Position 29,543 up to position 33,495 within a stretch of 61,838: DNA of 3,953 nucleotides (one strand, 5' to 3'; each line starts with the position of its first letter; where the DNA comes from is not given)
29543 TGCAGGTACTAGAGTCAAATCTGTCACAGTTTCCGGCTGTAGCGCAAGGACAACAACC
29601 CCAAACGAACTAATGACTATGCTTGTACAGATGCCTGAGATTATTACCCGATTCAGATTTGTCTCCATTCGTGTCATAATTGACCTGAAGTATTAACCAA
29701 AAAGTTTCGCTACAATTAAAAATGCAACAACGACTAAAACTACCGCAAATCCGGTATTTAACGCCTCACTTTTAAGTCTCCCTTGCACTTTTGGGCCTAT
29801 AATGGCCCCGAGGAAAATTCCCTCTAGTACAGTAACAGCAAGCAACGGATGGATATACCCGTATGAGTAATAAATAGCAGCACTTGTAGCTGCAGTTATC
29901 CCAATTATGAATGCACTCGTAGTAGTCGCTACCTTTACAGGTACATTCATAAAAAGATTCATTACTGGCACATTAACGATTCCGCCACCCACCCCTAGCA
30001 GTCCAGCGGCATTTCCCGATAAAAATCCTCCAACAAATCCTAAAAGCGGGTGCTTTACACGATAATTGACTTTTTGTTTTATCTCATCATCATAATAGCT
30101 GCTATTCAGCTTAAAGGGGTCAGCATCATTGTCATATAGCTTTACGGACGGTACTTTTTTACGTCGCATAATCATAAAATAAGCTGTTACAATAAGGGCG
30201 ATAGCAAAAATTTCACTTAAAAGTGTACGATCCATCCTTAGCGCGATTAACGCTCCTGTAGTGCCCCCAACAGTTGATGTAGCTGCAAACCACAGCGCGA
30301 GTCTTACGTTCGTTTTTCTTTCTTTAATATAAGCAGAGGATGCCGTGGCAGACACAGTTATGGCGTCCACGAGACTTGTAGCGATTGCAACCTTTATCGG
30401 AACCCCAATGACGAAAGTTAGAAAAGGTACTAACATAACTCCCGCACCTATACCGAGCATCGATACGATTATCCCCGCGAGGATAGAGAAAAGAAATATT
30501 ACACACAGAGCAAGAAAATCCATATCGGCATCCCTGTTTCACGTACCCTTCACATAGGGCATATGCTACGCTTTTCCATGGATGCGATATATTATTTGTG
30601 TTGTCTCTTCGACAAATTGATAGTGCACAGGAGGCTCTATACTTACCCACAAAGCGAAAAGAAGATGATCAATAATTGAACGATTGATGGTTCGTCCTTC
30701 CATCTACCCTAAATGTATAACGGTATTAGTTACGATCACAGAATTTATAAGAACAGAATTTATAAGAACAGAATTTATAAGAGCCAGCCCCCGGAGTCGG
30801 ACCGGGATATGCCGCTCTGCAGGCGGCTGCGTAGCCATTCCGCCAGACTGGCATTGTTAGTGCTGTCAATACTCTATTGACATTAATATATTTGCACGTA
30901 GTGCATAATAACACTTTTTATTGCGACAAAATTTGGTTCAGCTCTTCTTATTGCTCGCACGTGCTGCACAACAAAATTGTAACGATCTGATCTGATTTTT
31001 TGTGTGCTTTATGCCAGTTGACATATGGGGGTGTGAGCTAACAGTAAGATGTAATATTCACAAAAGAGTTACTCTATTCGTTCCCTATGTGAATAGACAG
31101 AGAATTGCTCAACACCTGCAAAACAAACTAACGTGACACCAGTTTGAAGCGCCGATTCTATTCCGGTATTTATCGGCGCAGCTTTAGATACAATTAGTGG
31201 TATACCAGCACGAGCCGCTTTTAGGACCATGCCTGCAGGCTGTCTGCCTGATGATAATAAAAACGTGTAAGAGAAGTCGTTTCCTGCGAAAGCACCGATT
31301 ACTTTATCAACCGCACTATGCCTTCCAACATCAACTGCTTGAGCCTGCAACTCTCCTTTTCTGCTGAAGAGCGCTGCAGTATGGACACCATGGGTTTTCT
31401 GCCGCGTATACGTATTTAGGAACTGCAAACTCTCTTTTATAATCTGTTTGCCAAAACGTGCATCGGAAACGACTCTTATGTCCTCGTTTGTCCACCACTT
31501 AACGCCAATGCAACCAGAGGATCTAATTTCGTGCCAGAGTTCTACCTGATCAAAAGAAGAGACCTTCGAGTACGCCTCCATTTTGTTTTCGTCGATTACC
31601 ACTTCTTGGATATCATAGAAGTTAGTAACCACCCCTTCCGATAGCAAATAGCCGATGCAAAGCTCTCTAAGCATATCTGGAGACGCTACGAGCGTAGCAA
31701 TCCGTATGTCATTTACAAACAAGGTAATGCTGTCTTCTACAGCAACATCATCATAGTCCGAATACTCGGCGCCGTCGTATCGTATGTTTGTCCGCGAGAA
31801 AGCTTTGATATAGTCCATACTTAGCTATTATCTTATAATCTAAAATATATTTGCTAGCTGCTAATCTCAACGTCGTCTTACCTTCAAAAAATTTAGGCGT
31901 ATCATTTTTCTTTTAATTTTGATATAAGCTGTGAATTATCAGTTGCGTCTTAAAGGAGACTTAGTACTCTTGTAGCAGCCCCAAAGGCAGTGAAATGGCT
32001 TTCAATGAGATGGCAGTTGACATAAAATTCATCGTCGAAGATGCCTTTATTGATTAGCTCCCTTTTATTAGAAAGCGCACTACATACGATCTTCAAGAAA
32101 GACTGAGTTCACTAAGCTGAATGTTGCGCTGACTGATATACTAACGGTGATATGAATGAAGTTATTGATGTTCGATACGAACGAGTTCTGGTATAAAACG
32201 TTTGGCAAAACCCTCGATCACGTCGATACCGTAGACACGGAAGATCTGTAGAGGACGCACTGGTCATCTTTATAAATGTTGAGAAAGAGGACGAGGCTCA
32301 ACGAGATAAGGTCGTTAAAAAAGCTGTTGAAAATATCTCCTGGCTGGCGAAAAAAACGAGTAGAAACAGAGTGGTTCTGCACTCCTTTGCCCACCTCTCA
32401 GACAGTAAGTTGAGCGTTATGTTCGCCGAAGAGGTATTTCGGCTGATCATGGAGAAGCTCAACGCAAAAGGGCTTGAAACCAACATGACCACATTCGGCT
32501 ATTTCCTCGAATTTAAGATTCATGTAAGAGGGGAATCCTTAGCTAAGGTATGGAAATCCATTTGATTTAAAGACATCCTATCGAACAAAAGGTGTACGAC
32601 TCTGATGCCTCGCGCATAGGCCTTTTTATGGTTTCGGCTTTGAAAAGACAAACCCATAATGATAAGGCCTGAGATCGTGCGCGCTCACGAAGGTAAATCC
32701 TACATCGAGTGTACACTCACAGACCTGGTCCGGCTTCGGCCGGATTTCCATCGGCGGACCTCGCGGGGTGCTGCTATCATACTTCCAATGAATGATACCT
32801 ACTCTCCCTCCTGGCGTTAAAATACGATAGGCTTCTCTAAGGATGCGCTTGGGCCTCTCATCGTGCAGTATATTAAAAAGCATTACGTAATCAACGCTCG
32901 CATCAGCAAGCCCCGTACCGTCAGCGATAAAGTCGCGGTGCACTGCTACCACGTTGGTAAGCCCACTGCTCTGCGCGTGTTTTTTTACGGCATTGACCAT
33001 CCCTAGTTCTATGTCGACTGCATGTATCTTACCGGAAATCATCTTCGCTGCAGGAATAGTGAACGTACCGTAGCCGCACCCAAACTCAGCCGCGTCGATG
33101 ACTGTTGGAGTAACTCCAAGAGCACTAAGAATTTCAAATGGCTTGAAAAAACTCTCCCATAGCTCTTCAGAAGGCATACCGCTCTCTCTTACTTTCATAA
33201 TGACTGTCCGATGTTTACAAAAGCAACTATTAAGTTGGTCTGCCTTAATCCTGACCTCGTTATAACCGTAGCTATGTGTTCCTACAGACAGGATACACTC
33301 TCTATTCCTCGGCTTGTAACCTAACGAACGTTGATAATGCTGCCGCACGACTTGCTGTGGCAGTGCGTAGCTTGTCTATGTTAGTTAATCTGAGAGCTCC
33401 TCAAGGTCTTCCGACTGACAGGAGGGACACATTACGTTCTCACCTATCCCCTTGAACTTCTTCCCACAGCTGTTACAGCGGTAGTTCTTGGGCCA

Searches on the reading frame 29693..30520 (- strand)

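Call 60: search_protein_families(library=pfam, proteins=[window:29693-30520:-], max_evalue=0.00001)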
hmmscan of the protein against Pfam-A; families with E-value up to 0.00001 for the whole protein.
window:29693-30520:- (275 aa): 1 family
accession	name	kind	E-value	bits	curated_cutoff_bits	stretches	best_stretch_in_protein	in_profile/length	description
PF01925.25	TauE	-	8.8e-51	173.3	32.6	1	8-267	1-235/237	Sulfite exporter TauE/SafE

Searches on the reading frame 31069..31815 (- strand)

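Call 88: search_protein_families(library=pfam, proteins=[window:31069-31815:-], max_evalue=0.0001)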
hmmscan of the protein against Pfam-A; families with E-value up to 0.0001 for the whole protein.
window:31069-31815:- (248 aa): 1 family
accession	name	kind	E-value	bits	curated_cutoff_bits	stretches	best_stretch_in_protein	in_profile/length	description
PF02634.21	FdhD-NarQ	-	9.2e-55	186.4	27.2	1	26-247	2-236/237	FdhD/NarQ family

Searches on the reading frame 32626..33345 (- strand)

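Call 88: search_protein_families(library=pfam, proteins=[window:32626-33345:-], max_evalue=0.0001)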
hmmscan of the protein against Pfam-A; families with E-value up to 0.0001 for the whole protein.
window:32626-33345:- (239 aa): 8 families
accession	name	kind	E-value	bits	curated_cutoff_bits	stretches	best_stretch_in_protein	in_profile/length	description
PF13649.12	Methyltransf_25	-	8.2e-16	58.9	27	1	87-180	3-97/97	Methyltransferase domain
PF08241.18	Methyltransf_11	-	1.1e-14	55.3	21.2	1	87-182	2-93/95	Methyltransferase domain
PF13847.12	Methyltransf_31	-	1.9e-14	54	27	1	84-188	9-113/145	Methyltransferase domain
PF08242.18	Methyltransf_12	-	6.4e-12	46.5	30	1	87-182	2-98/98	Methyltransferase domain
PF01209.24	Ubie_methyltran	-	5.2e-07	29.7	20.1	1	81-186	50-153/233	ubiE/COQ5 methyltransferase family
PF05175.20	MTS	-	1.2e-06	28.7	23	1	85-185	35-139/170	Methyltransferase small domain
PF13489.12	Methyltransf_23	-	2.1e-05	24.8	27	1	87-190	28-122/164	Methyltransferase domain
PF06325.19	PrmA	-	3e-05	24.1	22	1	87-184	167-261/296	Ribosomal protein L11 methyltransferase (PrmA)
